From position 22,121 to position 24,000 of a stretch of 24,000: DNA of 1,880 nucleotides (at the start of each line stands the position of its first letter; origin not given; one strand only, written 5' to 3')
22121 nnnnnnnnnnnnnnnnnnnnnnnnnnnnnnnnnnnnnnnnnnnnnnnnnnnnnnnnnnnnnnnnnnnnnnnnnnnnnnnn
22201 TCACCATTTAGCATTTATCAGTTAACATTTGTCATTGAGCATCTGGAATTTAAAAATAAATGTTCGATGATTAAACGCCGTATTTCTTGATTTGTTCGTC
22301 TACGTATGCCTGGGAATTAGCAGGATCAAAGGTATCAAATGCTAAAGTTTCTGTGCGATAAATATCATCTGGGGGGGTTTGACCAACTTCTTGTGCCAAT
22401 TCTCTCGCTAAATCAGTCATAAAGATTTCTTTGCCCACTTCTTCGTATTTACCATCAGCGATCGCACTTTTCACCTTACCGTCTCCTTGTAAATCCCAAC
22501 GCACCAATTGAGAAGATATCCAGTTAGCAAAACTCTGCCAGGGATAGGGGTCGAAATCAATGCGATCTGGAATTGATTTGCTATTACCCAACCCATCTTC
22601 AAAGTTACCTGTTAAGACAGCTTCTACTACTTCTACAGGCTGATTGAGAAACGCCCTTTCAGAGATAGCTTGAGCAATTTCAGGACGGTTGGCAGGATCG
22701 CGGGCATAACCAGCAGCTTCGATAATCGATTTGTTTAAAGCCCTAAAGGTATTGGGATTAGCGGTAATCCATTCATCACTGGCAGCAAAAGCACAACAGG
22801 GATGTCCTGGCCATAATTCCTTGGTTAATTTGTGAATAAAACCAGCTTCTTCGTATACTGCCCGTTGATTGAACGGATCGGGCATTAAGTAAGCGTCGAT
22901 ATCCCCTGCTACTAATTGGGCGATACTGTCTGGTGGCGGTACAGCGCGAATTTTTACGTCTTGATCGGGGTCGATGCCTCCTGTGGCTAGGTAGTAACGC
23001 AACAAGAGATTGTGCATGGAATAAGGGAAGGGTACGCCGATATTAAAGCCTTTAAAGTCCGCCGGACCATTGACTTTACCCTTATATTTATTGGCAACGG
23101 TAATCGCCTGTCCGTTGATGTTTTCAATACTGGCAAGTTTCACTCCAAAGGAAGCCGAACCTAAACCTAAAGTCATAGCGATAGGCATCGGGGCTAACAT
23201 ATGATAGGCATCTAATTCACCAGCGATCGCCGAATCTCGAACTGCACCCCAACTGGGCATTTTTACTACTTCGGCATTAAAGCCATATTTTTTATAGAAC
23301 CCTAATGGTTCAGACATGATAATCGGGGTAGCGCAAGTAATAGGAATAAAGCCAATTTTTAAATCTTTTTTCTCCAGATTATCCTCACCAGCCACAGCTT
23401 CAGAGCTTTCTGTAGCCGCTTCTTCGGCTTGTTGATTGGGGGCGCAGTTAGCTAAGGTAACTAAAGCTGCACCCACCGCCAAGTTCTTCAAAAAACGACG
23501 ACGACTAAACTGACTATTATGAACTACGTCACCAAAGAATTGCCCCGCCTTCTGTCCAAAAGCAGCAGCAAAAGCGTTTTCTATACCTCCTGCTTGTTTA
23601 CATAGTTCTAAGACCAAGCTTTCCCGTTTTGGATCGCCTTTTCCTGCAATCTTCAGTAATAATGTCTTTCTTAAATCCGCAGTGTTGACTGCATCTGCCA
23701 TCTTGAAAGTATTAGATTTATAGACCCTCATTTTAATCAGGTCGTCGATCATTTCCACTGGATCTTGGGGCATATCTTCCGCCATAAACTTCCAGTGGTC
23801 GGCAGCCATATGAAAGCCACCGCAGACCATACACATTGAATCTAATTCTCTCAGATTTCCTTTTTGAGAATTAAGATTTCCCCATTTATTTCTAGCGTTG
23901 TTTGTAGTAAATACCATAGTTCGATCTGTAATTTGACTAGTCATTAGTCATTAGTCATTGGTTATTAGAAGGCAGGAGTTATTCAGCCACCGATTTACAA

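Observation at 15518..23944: Ten-gene co-directional cluster joining a cynABDS cyanate module to a cobalt nitrile hydratase module with its own metal-supply genes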

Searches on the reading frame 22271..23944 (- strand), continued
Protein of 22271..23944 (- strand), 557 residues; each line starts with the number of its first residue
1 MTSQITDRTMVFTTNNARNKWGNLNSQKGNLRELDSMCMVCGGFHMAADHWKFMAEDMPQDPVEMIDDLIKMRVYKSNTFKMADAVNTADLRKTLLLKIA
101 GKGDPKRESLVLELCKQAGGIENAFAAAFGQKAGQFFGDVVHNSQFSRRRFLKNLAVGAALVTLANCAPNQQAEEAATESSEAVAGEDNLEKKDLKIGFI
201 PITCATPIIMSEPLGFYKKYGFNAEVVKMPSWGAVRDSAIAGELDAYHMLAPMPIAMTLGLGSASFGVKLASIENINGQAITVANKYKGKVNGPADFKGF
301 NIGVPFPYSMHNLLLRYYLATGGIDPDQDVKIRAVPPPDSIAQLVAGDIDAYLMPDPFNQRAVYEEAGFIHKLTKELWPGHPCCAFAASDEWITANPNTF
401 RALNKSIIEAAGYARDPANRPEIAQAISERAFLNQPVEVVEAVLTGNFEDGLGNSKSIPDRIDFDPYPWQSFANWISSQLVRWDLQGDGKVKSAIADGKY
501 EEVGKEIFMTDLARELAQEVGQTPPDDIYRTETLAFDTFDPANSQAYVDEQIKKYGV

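Call 83: search_solved_structures(query=window:22271-23917:-, max_evalue=1e-10, show_alignments=1)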
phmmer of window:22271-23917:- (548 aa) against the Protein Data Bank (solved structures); distinct sequences matched with E-value up to 1e-10: 10.
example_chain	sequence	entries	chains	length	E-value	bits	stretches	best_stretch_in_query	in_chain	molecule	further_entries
9uai_E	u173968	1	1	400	6.4e-53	183.8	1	176-431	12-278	Nitrate transport ATP-binding subunits C and D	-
9uak_A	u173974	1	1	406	6.7e-53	183.7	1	176-431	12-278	C terminal regulatory domain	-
9ua1_C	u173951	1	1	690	4.1e-52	181.1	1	176-431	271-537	CmpC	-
9u9z_C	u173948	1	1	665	4.2e-52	181.1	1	176-431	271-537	CmpC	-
9ua0_C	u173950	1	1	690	4.5e-52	181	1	176-431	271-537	CmpC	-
2i48_A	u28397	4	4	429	1.8e-49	172.4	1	159-541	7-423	Bicarbonate transporter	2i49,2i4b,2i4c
8w9m_C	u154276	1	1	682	1e-48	169.9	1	180-477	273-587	Nitrate transport ATP-binding protein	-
8wm7_C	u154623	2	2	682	1e-48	169.9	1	180-477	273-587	Nitrate transport ATP-binding protein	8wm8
2g29_A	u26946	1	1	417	1.7e-48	169.2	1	172-541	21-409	Nitrate transport protein nrtA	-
3qsl_A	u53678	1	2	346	1.1e-15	60.9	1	173-450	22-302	Putative exported protein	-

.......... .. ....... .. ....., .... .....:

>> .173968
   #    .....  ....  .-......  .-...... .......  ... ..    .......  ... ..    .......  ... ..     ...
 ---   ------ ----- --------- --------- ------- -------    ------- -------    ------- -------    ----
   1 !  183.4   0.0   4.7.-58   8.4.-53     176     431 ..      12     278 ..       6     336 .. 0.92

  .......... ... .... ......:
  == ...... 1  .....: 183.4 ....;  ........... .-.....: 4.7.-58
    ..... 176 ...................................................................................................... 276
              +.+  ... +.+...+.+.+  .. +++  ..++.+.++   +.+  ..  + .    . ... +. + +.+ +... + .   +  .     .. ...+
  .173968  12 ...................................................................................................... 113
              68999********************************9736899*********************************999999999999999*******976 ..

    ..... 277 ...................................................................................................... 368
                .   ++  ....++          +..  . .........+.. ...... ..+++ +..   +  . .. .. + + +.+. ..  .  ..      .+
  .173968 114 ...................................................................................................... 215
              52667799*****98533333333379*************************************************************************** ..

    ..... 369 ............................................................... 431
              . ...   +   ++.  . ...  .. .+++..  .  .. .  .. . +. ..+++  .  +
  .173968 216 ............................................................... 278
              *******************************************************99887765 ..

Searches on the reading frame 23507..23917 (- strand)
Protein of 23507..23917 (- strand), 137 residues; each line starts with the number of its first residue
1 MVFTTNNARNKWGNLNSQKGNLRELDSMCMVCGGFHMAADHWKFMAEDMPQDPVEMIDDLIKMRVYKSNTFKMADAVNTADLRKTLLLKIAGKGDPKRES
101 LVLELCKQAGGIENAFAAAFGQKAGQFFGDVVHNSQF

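Call 69: search_protein_representatives(protein=window:23507-23917:-)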
Query: 137 residues. Proteins with E-value up to 0.001 (for the whole library): 40; up to 1e-10: 24; up to 1e-30: 5. The best 40 are listed.
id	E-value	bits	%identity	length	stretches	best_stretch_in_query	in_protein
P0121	1.0e-48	181.5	66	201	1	1-137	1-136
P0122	2.2e-43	164.3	53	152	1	3-131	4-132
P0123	5.7e-41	156.4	75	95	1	1-95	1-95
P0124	2.7e-35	138.1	51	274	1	18-135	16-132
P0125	1.8e-34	135.4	52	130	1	9-127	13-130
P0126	4.4e-29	118.0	45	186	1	9-128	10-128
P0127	1.0e-28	116.8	68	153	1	49-135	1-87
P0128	6.0e-27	111.1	51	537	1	28-137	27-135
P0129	1.1e-24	103.7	50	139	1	36-137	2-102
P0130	1.1e-22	97.3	49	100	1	5-96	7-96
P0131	5.8e-22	95.0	59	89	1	47-120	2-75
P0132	6.1e-22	94.9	44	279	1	30-135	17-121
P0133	3.4e-21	92.5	54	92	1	16-97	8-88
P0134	7.9e-19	84.8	42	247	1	18-135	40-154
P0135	8.8e-18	81.4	74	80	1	37-89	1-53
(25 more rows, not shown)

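Call 81: predict_structure(alignment_id=A3)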
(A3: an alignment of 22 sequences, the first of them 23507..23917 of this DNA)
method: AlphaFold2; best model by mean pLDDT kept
length: 137 residues; sequences in the alignment: 22
mean_pLDDT: 49.3   pTM: 0.28
mean pLDDT of the five models: 49.3, 47.7, 46.4, 46.3, 44.9
residues with pLDDT >= 90: 0; 70-90: 0; 50-70: 76; < 50: 61
segments of 3 or more residues with pLDDT < 50: 1-26, 64-66, 70-79, 122-137
pLDDT, mean of each block of 10 residues (from residue 1): 31 35 44 54 53 53 50 44 53 60 65 60 46 40
secondary structure, 60 per line:
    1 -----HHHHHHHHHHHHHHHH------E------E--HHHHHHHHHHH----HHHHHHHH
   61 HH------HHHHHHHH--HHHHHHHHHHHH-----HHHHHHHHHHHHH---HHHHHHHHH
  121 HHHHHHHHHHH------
elements in order: H6-21 H38-48 H53-62 H69-76 H79-90 H96-108 H112-131
